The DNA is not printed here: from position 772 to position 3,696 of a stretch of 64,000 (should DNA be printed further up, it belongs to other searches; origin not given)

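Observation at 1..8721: Compact F-type-like (MPF_F) type IV secretion cluster carrying a PIN gene and flanked by a secretin-N-domain gene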

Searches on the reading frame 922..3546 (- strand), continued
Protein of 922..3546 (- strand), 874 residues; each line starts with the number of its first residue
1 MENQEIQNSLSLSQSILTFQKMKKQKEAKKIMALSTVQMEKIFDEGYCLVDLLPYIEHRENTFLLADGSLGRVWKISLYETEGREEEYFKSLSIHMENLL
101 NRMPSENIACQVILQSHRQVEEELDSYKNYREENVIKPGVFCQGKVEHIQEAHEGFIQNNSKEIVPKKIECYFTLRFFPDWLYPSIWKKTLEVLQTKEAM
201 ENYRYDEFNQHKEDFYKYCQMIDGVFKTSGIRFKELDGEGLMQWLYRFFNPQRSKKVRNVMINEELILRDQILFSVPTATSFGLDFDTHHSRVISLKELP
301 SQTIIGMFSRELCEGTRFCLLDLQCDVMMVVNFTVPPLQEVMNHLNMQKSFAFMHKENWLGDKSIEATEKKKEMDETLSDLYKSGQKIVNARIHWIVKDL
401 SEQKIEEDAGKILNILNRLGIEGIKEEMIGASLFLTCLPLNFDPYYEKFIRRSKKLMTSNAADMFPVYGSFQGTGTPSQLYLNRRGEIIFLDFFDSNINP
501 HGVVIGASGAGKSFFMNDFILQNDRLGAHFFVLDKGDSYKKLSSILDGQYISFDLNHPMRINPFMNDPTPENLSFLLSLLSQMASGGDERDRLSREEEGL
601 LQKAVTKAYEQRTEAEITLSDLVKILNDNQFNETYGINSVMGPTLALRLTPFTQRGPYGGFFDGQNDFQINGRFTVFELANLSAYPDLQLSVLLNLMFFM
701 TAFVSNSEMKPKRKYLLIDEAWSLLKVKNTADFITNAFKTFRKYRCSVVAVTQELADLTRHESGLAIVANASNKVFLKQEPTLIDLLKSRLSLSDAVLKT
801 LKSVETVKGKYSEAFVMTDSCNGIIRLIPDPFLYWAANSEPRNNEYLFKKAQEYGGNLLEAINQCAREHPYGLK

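Call 49: search_protein_families(library=pfam, alignment_id=A2, max_evalue=0.01)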
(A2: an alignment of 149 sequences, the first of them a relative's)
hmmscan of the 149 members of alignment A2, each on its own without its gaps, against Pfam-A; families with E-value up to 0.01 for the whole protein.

A. member 1, L002:4802-5509:+ (235 aa): 2 families
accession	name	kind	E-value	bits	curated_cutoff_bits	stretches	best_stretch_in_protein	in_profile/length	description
PF06586.17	TraK_N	-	1.5e-05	25.7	24.8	1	31-108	16-89/100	TraK N-terminal domain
PF13629.12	T2SS-T3SS_pil_N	-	0.01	16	23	0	33-92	3-62/72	Pilus formation protein N terminal region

B. families by the number of members that match (of 149 scanned): 22 families
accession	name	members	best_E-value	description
PF04956.18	TrbC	18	3.3e-06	TrbC/VIRB2 pilin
PF07916.16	TraG_N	11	7e-16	TraG-like protein, N-terminal region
PF06586.17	TraK_N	6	1.5e-05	TraK N-terminal domain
PF06834.16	TraU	5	3.6e-40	TraU protein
PF03524.21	CagX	4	0.00046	Conjugal transfer protein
PF23536.1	TraK_C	3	5.3e-05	TraK C-terminal domain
PF13814.12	Replic_Relax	2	4.7e-06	Replication-relaxation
PF16537.11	T2SSB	2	1.5e-05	Type II secretion system protein B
PF11356.14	T2SSC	2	0.0016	Type II secretion system protein C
PF13728.12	TraF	1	1.5e-08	F plasmid transfer operon protein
PF06122.16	TraH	1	8.1e-06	Conjugative relaxosome accessory transposon protein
PF11920.14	DUF3438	1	0.00017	Protein of unknown function (DUF3438)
PF09656.15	PGPGW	1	0.0011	Putative transmembrane protein (PGPGW)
PF01102.23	Glycophorin_A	1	0.0017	Glycophorin A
PF11368.13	DUF3169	1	0.003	Protein of unknown function (DUF3169)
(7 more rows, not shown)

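Call 50: search_protein_families(library=pfam, proteins=[L010:12955-13569:+, L010:13538-14449:+, L010:14434-15009:+, L010:15006-15776:+, L010:15773-17041:+, L006:20191-20895:+, L006:20856-21173:+, L006:21170-22291:+, L009:21196-21642:+, L002:20423-20998:+], max_evalue=0.05)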
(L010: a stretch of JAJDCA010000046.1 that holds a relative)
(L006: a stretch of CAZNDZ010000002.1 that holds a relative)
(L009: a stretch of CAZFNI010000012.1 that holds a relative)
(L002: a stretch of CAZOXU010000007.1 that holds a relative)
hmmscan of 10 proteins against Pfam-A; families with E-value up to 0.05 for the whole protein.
L010:12955-13569:+ (204 aa): 0 families

L010:13538-14449:+ (303 aa): 1 family
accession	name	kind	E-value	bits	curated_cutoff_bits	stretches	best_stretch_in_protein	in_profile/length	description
PF06834.16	TraU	-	3.6e-40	138.7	26.5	1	34-302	9-305/306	TraU protein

L010:14434-15009:+ (191 aa): 1 family
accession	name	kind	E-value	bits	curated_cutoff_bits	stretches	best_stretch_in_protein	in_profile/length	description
PF13905.12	Thioredoxin_8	-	0.0086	16.8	27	1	91-166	10-87/94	Thioredoxin-like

L010:15006-15776:+ (256 aa): 4 families
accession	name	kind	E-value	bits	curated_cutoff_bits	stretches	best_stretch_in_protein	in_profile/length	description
PF13728.12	TraF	-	1.5e-08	35.2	23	1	91-237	57-206/224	F plasmid transfer operon protein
PF13098.12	Thioredoxin_2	-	0.011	16.5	27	1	156-187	5-40/104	Thioredoxin-like domain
PF08534.16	Redoxin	-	0.012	15.9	26.6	1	146-235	20-127/148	Redoxin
PF10846.13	DUF2722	-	0.02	14.7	27.7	1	37-166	202-296/406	Protein of unknown function (DUF2722)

L010:15773-17041:+ (422 aa): 3 families
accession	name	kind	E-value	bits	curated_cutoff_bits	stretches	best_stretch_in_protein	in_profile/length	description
PF06122.16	TraH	-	8.1e-06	25.8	25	1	74-217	51-202/358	Conjugative relaxosome accessory transposon protein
PF22564.2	HAAS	-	0.01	16.6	27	0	364-389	13-38/55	HAAS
PF04212.24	MIT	-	0.01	16.3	30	1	318-354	17-52/66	MIT (microtubule interacting and transport) domain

L006:20191-20895:+ (234 aa): 1 family
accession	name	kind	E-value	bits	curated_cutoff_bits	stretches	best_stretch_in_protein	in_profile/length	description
PF06834.16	TraU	-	3.1e-12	46.9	26.5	2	180-225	256-305/306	TraU protein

L006:20856-21173:+ (105 aa): 0 families

L006:21170-22291:+ (373 aa): 0 families

L009:21196-21642:+ (148 aa): 0 families

L002:20423-20998:+ (191 aa): 1 family
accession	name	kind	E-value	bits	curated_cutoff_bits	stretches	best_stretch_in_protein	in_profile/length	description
PF13690.11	CheX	-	0.0012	19.3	27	1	74-149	5-74/94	Chemotaxis phosphatase CheX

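Call 51: find_encoding_contigs(protein=P0002, flank=10000, max_places=2)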
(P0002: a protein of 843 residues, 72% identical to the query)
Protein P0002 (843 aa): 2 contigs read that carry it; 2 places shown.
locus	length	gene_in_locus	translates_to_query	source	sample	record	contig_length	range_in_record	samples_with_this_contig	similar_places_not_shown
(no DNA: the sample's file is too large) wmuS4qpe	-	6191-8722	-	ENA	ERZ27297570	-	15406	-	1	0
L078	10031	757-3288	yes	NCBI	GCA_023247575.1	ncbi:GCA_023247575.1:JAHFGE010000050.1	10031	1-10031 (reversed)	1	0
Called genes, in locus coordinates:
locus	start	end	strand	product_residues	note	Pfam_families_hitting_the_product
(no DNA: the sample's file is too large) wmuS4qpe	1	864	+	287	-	?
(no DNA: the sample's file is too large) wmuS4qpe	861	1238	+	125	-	PF00072:Response_reg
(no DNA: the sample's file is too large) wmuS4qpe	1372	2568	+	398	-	PF07916:TraG_N (faint)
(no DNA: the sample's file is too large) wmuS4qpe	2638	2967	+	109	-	-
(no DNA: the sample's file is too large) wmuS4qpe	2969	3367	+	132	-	PF07178:TraL (weak)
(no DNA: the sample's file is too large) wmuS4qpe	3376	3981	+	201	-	PF05309:TraE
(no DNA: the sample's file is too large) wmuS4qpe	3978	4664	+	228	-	-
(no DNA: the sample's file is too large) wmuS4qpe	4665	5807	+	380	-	PF03743:TrbI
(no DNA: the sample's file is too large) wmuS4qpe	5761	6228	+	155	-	-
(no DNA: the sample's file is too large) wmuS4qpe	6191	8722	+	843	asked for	PF11130:TraC_F_IV, PF12846:AAA_10 (faint), PF19044:P-loop_TraG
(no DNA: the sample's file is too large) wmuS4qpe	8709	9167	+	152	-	-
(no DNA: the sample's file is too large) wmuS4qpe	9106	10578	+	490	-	PF00263:Secretin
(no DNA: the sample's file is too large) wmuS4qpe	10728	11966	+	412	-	PF04413:Glycos_transf_N, PF00534:Glycos_transf_1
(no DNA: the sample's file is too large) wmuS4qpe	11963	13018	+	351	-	PF02606:LpxK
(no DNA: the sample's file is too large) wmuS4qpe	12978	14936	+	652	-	PF03279:Lip_A_acyltrans, PF06258:Mito_fiss_Elm1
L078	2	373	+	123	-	?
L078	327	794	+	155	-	-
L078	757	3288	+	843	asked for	PF11130:TraC_F_IV, PF12846:AAA_10 (faint), PF19044:P-loop_TraG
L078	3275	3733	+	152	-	-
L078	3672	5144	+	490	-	PF00263:Secretin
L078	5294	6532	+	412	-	PF04413:Glycos_transf_N, PF00534:Glycos_transf_1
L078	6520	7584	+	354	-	PF02606:LpxK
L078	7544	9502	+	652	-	PF03279:Lip_A_acyltrans, PF06258:Mito_fiss_Elm1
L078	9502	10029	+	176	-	?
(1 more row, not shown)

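Call 52: find_encoding_contigs(protein=P0008, flank=10000, max_places=2)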
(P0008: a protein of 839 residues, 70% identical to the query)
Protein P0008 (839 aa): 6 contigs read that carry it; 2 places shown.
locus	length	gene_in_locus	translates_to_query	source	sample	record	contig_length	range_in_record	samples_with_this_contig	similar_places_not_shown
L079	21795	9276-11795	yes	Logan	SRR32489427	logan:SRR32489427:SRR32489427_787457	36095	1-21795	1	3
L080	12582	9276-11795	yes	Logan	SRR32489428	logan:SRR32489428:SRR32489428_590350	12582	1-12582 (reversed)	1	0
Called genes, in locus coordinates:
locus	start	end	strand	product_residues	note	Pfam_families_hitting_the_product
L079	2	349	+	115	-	?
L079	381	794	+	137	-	PF07963:N_methyl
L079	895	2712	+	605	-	PF13181:TPR_8 (faint), PF07719:TPR_2 (faint), PF13431:TPR_17 (faint), PF23914:TPR_CcmH_CycH (faint), PF13424:TPR_12 (faint), PF13432:TPR_16 (weak), PF00515:TPR_1 (weak), PF13414:TPR_11 (weak), +3 more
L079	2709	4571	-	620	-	PF13174:TPR_6 (faint), PF13371:TPR_9 (weak), PF00515:TPR_1 (weak), PF07719:TPR_2 (weak), PF13424:TPR_12 (weak), PF13432:TPR_16, PF14559:TPR_19 (weak), PF00515:TPR_1 (weak), +6 more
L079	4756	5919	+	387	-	-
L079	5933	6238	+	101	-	-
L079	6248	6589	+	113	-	PF07178:TraL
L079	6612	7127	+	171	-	PF05309:TraE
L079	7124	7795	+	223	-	-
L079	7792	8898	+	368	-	PF03743:TrbI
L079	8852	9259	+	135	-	-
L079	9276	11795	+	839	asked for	PF11130:TraC_F_IV, PF12846:AAA_10 (faint), PF19044:P-loop_TraG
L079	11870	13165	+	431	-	PF00512:HisKA, PF02518:HATPase_c, PF14501:HATPase_c_5 (faint)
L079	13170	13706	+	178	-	PF00072:Response_reg, PF02954:HTH_8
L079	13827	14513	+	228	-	PF00702:Hydrolase (weak), PF06888:Put_Phosphatase, PF12710:HAD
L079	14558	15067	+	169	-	PF04677:CwfJ_C_1 (weak), PF11969:DcpS_C, PF01230:HIT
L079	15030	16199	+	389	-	PF01966:HD, PF13286:HD_assoc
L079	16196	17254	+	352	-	PF13492:GAF_3 (faint), PF13487:HD_5, PF01966:HD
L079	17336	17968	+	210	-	PF05036:SPOR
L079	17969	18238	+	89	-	-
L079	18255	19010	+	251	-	PF06347:SH3_4 (faint), PF08239:SH3_3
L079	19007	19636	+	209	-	PF02163:Peptidase_M50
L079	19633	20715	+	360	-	PF00465:Fe-ADH, PF13685:Fe-ADH_2, PF01761:DHQ_synthase, PF24621:DHQS_C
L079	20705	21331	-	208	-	-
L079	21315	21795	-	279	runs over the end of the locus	PF20720:nSTAND3 (weak), PF01637:ATPase_2 (weak), PF13191:AAA_16 (weak), PF13401:AAA_22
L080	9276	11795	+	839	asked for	PF11130:TraC_F_IV, PF12846:AAA_10 (faint), PF19044:P-loop_TraG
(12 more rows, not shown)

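Call 62: search_solved_structures(query=A3, max_evalue=1)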
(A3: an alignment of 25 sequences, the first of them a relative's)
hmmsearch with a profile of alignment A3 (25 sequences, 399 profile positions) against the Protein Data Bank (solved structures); distinct sequences matched with E-value up to 1: 0.

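Call 67: find_homologous_proteins(query=L002:14401-15612:+, max_evalue=0.00001)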
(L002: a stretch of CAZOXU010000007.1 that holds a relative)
Query L002:14401-15612:+ (403 aa): 7 proteins with E <= 0.00001 among 2834 candidates.
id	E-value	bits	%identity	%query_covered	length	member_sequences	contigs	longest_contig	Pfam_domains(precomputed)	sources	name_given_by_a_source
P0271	2.0e-262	888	100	99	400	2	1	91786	-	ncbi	-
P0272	2.5e-143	496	57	99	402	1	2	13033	-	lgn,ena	-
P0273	1.1e-107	379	48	97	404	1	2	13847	-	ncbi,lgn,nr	ncbi:MAG: hypothetical protein HY209_00025 [Candidatus Omnitrophica bacterium]|nr:hypothetical prote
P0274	2.5e-102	361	43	99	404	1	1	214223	-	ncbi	-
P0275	1.9e-99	351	44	99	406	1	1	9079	-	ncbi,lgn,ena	-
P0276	3.2e-87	311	39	97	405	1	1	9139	-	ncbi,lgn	-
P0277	1.3e-85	306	40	97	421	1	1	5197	-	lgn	-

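Call 68: find_encoding_contigs(protein=P0274, flank=10000, max_places=2)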
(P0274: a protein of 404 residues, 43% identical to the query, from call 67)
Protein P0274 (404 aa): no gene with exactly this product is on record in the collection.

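Call 69: list_cluster_members(proteins=[P0001, P0274])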
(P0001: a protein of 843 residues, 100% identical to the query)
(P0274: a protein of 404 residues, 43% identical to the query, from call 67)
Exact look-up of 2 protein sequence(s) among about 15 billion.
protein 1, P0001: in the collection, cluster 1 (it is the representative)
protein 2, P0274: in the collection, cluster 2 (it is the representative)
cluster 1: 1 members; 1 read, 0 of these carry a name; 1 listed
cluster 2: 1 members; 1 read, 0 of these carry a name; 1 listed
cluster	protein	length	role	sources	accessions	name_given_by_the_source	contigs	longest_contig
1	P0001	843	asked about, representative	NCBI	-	-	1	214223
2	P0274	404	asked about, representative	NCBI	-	-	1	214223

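Call 78: find_homologous_proteins(query=A7, max_evalue=1e-8)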
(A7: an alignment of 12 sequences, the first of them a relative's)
Query A7 (12 sequences) (311 aa, profile of the alignment): 19 proteins with E <= 1e-8 among 5459 candidates.
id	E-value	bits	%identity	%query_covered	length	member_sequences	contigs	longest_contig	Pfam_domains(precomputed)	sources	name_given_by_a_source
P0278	8.8e-121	421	36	86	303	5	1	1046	PF06834.17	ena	-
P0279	2.1e-109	383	40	82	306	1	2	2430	PF06834.17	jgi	-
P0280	1.8e-107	377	40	86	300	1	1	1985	PF06834.17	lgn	-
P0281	7.4e-102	359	37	85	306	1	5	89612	PF06834.17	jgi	-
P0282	3.5e-100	353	100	88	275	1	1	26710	PF06834.17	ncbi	-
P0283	1.4e-96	341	36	86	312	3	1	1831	PF06834.17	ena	-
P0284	2.8e-95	337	29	77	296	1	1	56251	PF06834.17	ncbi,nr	ncbi:MAG: TraU family protein [Candidatus Omnitrophica bacterium]|nr:TraU family protein [Candidatus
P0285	7.4e-90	319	57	86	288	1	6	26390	PF06834.17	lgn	-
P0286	7.0e-88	313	57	84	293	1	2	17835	PF06834.17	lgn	-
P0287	4.6e-85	303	57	83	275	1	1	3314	PF06834.17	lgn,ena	-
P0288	1.4e-84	302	45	85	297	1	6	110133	PF06834.17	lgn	-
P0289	5.7e-83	297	56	86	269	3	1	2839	PF06834.17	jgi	jgi:hypothetical protein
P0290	8.6e-82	293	55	86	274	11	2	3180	PF06834.17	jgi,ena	-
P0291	2.5e-78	281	53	86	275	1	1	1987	PF06834.17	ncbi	-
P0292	2.1e-70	255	49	83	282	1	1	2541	PF06834.17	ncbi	-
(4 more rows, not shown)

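Call 79: find_encoding_contigs(protein=P0281, flank=10000, max_places=1)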
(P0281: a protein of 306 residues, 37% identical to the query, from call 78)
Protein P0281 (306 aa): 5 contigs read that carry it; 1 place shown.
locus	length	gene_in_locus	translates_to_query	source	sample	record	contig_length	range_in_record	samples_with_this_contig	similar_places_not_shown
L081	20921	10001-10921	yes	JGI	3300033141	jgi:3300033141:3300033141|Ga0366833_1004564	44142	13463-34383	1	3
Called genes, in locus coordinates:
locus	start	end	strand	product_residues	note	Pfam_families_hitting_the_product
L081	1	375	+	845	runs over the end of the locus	PF11130:TraC_F_IV, PF12846:AAA_10 (weak), PF19044:P-loop_TraG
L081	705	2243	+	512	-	PF07655:Secretin_N_2 (weak), PF00263:Secretin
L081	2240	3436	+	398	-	-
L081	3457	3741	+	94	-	-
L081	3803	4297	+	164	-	-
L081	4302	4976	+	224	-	-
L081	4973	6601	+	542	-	PF00437:T2SSE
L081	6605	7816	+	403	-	PF00482:T2SSF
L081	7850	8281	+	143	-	PF07963:N_methyl (weak)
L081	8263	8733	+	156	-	-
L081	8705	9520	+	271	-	PF07963:N_methyl (weak)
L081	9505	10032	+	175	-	-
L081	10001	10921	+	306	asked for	PF06834:TraU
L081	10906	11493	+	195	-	-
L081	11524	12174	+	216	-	-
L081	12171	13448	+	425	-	PF06122:TraH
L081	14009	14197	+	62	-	-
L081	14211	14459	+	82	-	PF04026:SpoVG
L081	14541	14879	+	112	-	PF21781:DUF6876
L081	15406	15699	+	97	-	-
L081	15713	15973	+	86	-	-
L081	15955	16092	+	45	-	-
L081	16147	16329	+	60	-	-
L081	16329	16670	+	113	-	PF12637:TSCPD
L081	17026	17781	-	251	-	-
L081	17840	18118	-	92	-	-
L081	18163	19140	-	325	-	PF00486:Trans_reg_C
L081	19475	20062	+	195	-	PF01381:HTH_3, PF07883:Cupin_2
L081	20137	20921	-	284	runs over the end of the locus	PF02481:DNA_processg_A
